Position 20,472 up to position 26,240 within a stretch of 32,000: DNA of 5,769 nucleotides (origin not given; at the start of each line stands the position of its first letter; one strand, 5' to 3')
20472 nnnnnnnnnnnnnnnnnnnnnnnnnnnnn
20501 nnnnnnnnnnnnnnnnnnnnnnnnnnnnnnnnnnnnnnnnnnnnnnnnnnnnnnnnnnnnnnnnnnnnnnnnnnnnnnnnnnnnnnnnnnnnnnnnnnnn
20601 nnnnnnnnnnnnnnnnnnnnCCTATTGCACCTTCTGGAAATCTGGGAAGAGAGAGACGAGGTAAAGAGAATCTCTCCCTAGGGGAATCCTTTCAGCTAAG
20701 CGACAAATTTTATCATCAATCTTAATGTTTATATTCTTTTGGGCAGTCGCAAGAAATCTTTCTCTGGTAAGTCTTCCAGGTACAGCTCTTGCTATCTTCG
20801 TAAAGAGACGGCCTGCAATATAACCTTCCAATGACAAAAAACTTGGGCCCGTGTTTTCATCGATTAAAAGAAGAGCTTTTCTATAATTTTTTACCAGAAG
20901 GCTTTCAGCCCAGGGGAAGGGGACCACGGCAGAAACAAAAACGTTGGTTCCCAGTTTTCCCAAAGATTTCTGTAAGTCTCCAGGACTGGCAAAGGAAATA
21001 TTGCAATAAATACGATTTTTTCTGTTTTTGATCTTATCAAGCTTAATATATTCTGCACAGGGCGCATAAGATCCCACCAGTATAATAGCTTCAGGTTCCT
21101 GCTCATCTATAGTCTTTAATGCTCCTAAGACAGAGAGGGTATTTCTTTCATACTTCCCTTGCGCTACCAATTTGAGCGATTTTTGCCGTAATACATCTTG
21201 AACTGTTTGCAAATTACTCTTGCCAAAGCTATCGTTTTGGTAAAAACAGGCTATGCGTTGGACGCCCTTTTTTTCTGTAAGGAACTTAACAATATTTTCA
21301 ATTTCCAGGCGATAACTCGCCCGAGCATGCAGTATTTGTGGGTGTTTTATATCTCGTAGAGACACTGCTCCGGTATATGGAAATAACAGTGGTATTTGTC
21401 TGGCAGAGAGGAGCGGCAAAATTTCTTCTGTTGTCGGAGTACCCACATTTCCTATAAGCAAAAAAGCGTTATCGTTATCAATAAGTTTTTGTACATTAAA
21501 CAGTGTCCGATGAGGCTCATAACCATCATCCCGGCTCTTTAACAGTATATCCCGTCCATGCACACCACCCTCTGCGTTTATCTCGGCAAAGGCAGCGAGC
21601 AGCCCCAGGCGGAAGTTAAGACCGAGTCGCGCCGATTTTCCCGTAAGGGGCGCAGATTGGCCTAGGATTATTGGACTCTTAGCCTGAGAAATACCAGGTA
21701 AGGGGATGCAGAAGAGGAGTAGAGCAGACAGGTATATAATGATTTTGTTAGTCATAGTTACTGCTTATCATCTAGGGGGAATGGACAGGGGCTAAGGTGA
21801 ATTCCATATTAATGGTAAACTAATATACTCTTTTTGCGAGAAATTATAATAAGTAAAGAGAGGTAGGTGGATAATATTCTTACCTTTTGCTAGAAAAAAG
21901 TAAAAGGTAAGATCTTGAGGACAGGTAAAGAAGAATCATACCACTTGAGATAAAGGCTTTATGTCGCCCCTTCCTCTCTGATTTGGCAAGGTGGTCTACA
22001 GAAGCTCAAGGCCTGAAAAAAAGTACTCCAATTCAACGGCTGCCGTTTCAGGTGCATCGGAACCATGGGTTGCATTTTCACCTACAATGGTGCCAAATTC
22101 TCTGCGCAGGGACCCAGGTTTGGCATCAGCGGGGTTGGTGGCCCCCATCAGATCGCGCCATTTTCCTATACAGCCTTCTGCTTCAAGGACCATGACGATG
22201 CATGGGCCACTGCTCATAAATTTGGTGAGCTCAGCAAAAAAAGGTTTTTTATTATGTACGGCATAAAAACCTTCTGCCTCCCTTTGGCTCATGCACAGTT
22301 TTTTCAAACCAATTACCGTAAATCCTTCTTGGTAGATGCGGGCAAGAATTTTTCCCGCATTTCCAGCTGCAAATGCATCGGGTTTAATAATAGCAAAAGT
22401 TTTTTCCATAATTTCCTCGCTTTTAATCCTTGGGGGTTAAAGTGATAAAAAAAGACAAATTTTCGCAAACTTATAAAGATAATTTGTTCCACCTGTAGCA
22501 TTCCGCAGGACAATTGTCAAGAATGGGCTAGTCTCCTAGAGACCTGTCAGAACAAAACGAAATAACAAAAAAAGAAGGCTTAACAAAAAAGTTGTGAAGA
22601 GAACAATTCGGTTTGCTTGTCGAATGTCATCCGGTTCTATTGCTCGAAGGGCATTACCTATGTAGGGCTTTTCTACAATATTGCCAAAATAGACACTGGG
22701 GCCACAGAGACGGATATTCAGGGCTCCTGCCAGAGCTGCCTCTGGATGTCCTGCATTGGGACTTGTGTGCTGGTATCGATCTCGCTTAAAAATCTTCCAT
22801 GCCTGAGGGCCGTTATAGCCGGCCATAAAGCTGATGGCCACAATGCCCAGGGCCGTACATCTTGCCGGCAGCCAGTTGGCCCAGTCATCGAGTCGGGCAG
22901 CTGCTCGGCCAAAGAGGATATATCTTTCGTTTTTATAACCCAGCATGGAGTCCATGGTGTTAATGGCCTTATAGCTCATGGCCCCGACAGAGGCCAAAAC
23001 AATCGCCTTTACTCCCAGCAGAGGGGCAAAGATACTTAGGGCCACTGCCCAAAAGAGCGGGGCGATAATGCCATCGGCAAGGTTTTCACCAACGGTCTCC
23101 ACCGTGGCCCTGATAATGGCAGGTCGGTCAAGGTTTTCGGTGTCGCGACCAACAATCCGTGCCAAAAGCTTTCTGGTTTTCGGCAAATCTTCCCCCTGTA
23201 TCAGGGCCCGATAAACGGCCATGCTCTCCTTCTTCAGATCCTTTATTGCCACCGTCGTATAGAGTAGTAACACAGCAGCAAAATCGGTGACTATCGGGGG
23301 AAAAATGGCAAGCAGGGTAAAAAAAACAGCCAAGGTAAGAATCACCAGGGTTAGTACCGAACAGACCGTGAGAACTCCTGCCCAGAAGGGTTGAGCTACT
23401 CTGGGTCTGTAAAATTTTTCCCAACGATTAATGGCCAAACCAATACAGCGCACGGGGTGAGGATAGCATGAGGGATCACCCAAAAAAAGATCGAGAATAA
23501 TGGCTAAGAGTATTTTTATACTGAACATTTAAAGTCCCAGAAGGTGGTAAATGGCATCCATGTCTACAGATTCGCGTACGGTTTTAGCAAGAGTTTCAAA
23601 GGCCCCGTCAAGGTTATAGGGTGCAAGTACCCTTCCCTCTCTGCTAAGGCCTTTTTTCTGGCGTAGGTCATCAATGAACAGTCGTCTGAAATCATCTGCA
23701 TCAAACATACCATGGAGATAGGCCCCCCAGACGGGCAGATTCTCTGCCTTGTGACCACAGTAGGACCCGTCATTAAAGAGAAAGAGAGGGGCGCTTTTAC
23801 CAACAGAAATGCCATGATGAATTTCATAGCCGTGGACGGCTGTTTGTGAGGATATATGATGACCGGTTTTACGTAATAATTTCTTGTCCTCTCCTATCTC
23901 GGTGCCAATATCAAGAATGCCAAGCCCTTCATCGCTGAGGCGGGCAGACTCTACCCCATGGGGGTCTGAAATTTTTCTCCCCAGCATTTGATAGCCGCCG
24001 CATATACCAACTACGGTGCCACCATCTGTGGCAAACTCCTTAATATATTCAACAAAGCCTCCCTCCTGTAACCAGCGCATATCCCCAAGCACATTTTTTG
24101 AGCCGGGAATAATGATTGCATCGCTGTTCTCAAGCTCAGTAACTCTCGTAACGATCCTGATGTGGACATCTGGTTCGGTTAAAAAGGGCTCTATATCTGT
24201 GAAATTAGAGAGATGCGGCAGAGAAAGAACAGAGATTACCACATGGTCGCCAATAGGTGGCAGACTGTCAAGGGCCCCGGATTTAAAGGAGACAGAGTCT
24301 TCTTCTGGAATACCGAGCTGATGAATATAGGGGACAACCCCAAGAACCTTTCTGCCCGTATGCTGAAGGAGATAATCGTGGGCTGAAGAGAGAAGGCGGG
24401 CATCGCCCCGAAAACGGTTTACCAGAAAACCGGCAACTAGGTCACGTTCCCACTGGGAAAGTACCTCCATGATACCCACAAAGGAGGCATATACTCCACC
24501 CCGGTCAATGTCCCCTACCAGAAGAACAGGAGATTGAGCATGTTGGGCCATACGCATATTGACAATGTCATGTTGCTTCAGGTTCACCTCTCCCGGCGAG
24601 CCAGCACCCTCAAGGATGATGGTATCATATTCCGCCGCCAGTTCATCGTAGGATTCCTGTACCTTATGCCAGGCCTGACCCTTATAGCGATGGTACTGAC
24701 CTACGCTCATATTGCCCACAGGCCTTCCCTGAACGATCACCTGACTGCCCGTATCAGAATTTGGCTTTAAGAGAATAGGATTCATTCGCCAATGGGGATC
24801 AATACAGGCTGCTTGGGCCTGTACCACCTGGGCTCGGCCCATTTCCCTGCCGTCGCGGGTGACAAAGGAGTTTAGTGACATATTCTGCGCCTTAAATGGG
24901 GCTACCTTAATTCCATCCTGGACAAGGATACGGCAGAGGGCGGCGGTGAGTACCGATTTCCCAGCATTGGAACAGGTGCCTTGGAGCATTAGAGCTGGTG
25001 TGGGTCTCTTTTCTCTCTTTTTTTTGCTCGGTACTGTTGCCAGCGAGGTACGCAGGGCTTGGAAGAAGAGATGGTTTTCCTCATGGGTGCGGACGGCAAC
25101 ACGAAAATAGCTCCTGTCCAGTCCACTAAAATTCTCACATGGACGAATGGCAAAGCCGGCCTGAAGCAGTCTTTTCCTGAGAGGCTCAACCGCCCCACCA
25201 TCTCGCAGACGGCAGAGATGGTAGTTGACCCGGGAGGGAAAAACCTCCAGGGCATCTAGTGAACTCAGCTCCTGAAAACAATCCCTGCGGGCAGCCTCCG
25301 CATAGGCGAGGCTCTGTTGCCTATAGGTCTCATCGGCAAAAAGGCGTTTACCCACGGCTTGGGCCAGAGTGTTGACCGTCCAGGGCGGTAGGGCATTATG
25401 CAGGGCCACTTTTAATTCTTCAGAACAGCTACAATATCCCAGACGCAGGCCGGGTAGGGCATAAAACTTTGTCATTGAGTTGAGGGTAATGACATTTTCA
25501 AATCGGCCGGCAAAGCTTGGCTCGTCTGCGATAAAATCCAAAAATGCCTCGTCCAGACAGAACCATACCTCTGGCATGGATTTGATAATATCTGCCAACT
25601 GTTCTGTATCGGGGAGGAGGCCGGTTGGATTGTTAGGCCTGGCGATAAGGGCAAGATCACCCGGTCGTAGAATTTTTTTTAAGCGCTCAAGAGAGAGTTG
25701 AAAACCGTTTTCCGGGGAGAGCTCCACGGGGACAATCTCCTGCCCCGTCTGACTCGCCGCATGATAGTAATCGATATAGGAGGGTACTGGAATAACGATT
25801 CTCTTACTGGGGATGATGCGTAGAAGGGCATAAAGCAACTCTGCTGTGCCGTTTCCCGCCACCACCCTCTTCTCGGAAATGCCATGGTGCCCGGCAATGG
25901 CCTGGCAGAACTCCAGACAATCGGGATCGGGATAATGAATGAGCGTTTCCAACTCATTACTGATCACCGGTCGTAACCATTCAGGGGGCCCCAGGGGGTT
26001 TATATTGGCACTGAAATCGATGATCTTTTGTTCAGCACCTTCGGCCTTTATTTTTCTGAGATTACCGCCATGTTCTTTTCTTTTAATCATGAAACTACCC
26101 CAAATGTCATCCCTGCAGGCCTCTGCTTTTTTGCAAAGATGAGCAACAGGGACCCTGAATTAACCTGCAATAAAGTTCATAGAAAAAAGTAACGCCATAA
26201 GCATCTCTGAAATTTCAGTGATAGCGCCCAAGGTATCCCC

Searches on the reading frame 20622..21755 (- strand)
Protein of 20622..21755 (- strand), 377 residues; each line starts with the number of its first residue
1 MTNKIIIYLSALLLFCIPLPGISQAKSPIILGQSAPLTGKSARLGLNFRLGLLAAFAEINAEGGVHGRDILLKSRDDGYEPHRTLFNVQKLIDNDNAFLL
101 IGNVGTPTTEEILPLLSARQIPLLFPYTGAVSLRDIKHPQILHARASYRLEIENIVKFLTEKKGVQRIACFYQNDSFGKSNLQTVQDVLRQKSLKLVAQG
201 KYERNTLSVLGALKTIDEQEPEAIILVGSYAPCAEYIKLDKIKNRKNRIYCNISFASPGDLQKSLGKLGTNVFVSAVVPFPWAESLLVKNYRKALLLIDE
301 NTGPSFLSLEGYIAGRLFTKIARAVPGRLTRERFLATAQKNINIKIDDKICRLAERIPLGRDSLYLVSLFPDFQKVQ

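Call 3: search_protein_families(library=pfam, proteins=[window:20622-21755:-], max_evalue=0.1)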
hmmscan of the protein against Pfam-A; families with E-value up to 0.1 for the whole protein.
window:20622-21755:- (377 aa): 3 families
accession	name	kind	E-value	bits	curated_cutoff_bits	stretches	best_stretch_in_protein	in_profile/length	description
PF13458.12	Peripla_BP_6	-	2.1e-40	139.9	31.7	1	29-339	2-309/343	Periplasmic binding protein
PF01094.35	ANF_receptor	-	1.9e-09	37.5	25.4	1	53-227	7-184/353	Receptor family ligand binding region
PF13433.12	Peripla_BP_5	-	1.4e-07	31.4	27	1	37-225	9-193/363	Periplasmic binding protein domain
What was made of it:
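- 20622..21755 (-): Upstream co-transcribed gene for a LivK-type periplasmic binding protein. Its stop codon is 1 nt from the kinase start. It is the probable ligand-binding partner of the dCache domain. Pfam Peripla_BP_6 2.1e-40 (call 3).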

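Call 4: search_protein_families(library=ncbifam, proteins=[window:20622-21755:-], max_evalue=0.1)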
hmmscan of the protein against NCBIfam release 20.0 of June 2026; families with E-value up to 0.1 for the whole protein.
window:20622-21755:- (377 aa): 3 families
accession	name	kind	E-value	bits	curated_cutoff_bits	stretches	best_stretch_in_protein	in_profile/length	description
NF011933.0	PRK15404.1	subfamily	4e-10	39.3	477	1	28-197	26-194/370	high-affinity branched-chain amino acid ABC transporter substrate-binding protein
TIGR03407.1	urea_ABC_UrtA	exception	0.00015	20.8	492.75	1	54-197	26-166/361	urea ABC transporter substrate-binding protein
TIGR03669.1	urea_ABC_arch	equivalog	0.00091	18.3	494.8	1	54-223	26-191/375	urea ABC transporter substrate-binding protein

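Call 40: find_homologous_proteins(query=window:20622-21755:-, max_evalue=1e-30)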
Query window:20622-21755:- (377 aa): 2523 proteins with E <= 1e-30 among 8000 candidates; the best 120 are listed.
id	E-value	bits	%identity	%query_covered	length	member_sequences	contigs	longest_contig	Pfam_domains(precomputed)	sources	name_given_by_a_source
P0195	3.1e-245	831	100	100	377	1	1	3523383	PF01094.35,PF13433.13,PF13458.13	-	-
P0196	2.5e-118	413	53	94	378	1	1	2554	PF01094.35,PF13433.13,PF13458.13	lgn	-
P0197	2.5e-117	410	52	100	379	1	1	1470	PF01094.35,PF13433.13,PF13458.13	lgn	-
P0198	6.3e-117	409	51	100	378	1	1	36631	PF01094.35,PF13433.13,PF13458.13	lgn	-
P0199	6.8e-116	405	52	95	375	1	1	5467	PF01094.35,PF13433.13,PF13458.13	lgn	-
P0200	2.1e-114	401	51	97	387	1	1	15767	PF01094.35,PF13433.13,PF13458.13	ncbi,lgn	-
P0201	4.3e-111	390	51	93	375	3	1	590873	PF01094.35,PF13433.13,PF13458.13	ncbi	-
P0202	2.0e-107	378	53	88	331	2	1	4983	PF01094.35,PF13433.13,PF13458.13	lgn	-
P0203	1.1e-105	372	49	93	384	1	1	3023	PF01094.35,PF13433.13,PF13458.13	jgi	jgi:branched-chain amino acid transport system substrate-binding protein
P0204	2.0e-104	368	48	99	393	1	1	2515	PF01094.35,PF13433.13,PF13458.13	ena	-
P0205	3.5e-104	367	47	97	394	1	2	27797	PF01094.35,PF13433.13,PF13458.13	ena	-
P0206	1.0e-103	365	47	99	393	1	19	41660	PF01094.35,PF13433.13,PF13458.13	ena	-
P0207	1.0e-103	365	47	97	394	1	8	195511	PF01094.35,PF13433.13,PF13458.13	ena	-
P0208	1.3e-103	365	47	99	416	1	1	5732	PF01094.35,PF13433.13,PF13458.13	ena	-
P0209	2.2e-103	364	47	97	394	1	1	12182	PF01094.35,PF13433.13,PF13458.13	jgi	jgi:branched-chain amino acid transport system substrate-binding protein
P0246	1.4e-98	349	44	98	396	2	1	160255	PF01094.35,PF13433.13,PF13458.13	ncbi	ncbi:ABC transporter substrate-binding protein [Desulfolithobacter sp.]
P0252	4.4e-98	347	44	97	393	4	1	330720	PF01094.35,PF13433.13,PF13458.13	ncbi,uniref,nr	ncbi:ABC transporter substrate-binding protein [Desulfopila inferna]|uniref:ABC transporter substrat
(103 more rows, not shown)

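Call 41: find_encoding_contigs(protein=P0200, flank=10000, max_places=3)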
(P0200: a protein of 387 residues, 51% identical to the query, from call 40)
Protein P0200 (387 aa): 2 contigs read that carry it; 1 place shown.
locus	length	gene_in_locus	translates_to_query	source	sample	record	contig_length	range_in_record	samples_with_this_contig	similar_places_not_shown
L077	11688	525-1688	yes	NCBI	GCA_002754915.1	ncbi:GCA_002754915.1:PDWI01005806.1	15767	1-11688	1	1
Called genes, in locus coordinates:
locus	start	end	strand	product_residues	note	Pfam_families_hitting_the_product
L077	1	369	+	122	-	?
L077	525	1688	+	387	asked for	PF13458:Peripla_BP_6, PF13433:Peripla_BP_5, PF01094:ANF_receptor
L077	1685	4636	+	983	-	PF08269:dCache_2, PF17200:sCache_2, PF17201:Cache_3-Cache_2, PF13185:GAF_2, PF02518:HATPase_c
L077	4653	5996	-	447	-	PF13742:tRNA_anti_2, PF01336:tRNA_anti-codon, PF02601:Exonuc_VII_L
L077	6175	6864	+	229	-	PF09976:TPR_21 (faint), PF13428:TPR_14 (faint), PF14559:TPR_19 (faint), PF07719:TPR_2 (faint), PF13176:TPR_7 (faint), PF13424:TPR_12 (faint), PF00515:TPR_1 (faint), PF13432:TPR_16, +1 more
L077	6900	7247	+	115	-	PF02261:Asp_decarbox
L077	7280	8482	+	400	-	PF01041:DegT_DnrJ_EryC1, PF01053:Cys_Met_Meta_PP (weak), PF00155:Aminotran_1_2 (weak), PF00266:Aminotran_5 (weak)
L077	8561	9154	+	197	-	PF00383:dCMP_cyt_deam_1, PF14437:MafB19-deam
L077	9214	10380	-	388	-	PF03331:LpxC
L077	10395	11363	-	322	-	PF02606:LpxK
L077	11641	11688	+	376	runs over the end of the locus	PF13433:Peripla_BP_5, PF13458:Peripla_BP_6, PF01094:ANF_receptor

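Call 42: find_encoding_contigs(protein=P0199, flank=6000, max_places=3)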
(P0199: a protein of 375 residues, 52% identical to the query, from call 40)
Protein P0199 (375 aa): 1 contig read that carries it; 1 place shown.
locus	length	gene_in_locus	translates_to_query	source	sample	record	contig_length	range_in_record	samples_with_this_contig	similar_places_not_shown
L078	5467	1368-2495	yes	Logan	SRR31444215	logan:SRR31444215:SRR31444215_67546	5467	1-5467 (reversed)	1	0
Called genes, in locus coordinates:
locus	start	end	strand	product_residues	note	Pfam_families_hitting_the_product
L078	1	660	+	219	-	?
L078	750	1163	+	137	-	PF00334:NDK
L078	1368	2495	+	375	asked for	PF13433:Peripla_BP_5, PF13458:Peripla_BP_6, PF01094:ANF_receptor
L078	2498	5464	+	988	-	PF08269:dCache_2, PF17200:sCache_2, PF17201:Cache_3-Cache_2, PF13185:GAF_2, PF00512:HisKA, PF02518:HATPase_c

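Call 43: find_encoding_contigs(protein=P0202, flank=6000, max_places=3)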
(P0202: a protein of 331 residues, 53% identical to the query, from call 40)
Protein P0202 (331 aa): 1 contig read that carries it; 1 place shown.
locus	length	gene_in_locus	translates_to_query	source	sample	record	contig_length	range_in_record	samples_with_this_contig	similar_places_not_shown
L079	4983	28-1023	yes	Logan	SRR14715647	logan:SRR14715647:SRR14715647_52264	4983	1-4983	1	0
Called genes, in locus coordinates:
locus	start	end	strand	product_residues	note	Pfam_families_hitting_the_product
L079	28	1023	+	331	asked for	PF01094:ANF_receptor, PF13433:Peripla_BP_5, PF13458:Peripla_BP_6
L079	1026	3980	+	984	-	PF08269:dCache_2, PF17200:sCache_2, PF17201:Cache_3-Cache_2, PF13185:GAF_2, PF00512:HisKA, PF02518:HATPase_c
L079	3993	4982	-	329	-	?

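Call 48: find_encoding_contigs(protein=P0252, flank=10000, max_places=2)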
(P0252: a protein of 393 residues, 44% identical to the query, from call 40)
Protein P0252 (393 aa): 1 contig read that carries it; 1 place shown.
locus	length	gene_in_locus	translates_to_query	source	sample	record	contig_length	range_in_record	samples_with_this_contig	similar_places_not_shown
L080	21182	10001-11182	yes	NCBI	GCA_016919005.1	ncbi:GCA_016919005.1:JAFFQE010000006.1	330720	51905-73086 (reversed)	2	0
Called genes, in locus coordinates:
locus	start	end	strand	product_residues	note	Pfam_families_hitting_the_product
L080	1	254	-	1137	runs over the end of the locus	PF13191:AAA_16 (faint), PF13245:AAA_19 (faint), PF00004:AAA, PF05362:Lon_C (weak)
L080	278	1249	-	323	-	PF01145:Band_7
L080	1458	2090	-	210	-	PF02163:Peptidase_M50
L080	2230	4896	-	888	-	PF01368:DHH, PF00571:CBS, PF01743:PolyA_pol, PF12627:PolyA_pol_RNAbd (weak)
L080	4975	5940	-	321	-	PF02899:Phage_int_SAM_1, PF00589:Phage_integrase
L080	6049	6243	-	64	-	PF01165:Ribosomal_S21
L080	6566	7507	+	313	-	PF01820:Dala_Dala_lig_N, PF02655:ATP-grasp_3 (weak), PF02222:ATP-grasp (weak), PF02786:CPSase_L_D2 (faint), PF07478:Dala_Dala_lig_C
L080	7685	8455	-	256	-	PF02634:FdhD-NarQ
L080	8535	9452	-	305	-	PF00294:PfkB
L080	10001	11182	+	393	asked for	PF13433:Peripla_BP_5, PF13458:Peripla_BP_6, PF01094:ANF_receptor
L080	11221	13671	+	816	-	PF08269:dCache_2, PF17200:sCache_2, PF17201:Cache_3-Cache_2, PF13185:GAF_2, PF07730:HisKA_3, PF02518:HATPase_c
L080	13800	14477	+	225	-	PF00072:Response_reg, PF00196:GerE, PF08281:Sigma70_r4_2 (faint)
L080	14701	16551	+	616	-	PF13237:Fer4_10 (faint), PF13484:Fer4_16 (faint), PF12838:Fer4_7, PF13187:Fer4_9 (weak), PF00037:Fer4 (weak), PF13187:Fer4_9 (weak), PF00037:Fer4 (weak), PF12837:Fer4_6 (weak), +3 more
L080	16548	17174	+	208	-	PF02613:Nitrate_red_del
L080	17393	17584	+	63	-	-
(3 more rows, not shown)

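Call 49: find_encoding_contigs(protein=P0246, flank=10000, max_places=2)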
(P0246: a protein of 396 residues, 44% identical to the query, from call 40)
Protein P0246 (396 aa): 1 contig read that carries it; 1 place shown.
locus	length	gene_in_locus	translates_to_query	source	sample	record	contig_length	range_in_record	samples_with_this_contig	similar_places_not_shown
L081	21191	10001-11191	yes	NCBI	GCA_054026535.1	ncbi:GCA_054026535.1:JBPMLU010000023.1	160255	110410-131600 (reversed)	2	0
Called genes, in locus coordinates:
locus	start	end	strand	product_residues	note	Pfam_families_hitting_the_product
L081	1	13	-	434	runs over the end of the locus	PF06965:Na_H_antiport_1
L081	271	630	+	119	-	PF02001:DUF134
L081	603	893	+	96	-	PF17253:DUF5320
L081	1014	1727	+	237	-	PF02001:DUF134, PF02579:Nitro_FeMo-Co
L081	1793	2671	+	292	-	PF01656:CbiA, PF10609:ParA (weak), PF13183:Fer4_8 (faint), PF00037:Fer4 (weak), PF12837:Fer4_6 (faint), PF13237:Fer4_10 (weak), PF12838:Fer4_7 (weak), PF13187:Fer4_9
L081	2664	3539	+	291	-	PF01656:CbiA, PF10609:ParA (faint), PF00037:Fer4 (weak), PF12797:Fer4_2 (faint), PF13237:Fer4_10 (faint), PF14697:Fer4_21, PF12838:Fer4_7 (weak)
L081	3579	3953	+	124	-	PF02579:Nitro_FeMo-Co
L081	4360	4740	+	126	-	-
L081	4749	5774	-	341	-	PF00005:ABC_tran, PF13304:AAA_21 (faint)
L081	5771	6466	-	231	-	PF00528:BPD_transp_1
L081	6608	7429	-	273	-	PF12849:PBP_like_2, PF13531:SBP_bac_11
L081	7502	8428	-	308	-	PF12728:HTH_17, PF12727:PBP_like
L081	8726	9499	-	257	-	PF02634:FdhD-NarQ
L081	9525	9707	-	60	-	-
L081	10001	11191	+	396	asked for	PF13433:Peripla_BP_5, PF13458:Peripla_BP_6, PF01094:ANF_receptor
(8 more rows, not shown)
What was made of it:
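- Closest known: LuxP-LuxQ and TorT-TorS type sensing. Same: The pair is conserved in the positional orthologues whose upstream region is held, and also with a different transmitter in Desulfopila and Desulfolithobacter (calls 48, 49).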

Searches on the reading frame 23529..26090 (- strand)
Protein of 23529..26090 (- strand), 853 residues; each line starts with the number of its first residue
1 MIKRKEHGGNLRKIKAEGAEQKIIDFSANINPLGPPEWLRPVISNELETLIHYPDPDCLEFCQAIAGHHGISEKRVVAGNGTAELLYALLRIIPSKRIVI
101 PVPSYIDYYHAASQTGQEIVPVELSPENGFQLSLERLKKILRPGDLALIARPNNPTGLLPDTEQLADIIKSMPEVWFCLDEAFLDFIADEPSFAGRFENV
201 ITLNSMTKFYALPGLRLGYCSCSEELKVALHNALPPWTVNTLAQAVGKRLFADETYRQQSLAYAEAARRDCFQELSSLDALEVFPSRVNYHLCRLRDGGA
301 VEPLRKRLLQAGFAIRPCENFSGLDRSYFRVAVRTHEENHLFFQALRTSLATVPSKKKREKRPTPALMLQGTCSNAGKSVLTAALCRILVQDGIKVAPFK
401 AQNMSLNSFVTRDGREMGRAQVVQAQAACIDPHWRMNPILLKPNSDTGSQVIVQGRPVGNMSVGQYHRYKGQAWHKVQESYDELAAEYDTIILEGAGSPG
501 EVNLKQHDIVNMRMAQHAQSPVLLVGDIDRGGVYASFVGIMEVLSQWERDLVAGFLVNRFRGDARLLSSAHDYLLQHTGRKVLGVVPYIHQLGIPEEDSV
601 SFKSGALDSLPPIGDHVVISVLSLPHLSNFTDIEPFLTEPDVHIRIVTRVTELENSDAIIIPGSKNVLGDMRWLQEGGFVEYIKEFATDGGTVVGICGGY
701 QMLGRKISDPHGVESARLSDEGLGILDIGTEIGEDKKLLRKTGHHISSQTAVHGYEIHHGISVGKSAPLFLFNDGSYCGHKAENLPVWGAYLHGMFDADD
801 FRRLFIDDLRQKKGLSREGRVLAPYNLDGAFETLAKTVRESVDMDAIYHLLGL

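Call 9: search_protein_families(library=pfam, proteins=[window:23529-26090:-], max_evalue=0.001)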
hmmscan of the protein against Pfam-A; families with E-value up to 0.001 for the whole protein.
window:23529-26090:- (853 aa): 5 families
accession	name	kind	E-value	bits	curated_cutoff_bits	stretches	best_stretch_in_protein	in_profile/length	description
PF07685.20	GATase_3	-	4e-48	164.1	27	1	619-800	2-195/196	CobB/CobQ-like glutamine amidotransferase domain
PF00155.27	Aminotran_1_2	-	9.4e-40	137.3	19.7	1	22-343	2-358/361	Aminotransferase class I and II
PF01656.29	CbiA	-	1.3e-18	67.6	25.4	1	368-592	2-115/125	CobQ/CobB/MinD/ParA nucleotide binding domain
PF13500.12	AAA_26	-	3.5e-13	50.3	27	1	367-593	3-195/198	AAA domain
PF01965.30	DJ-1_PfpI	-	0.00029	21.1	26.6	0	645-704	49-108/165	DJ-1/PfpI family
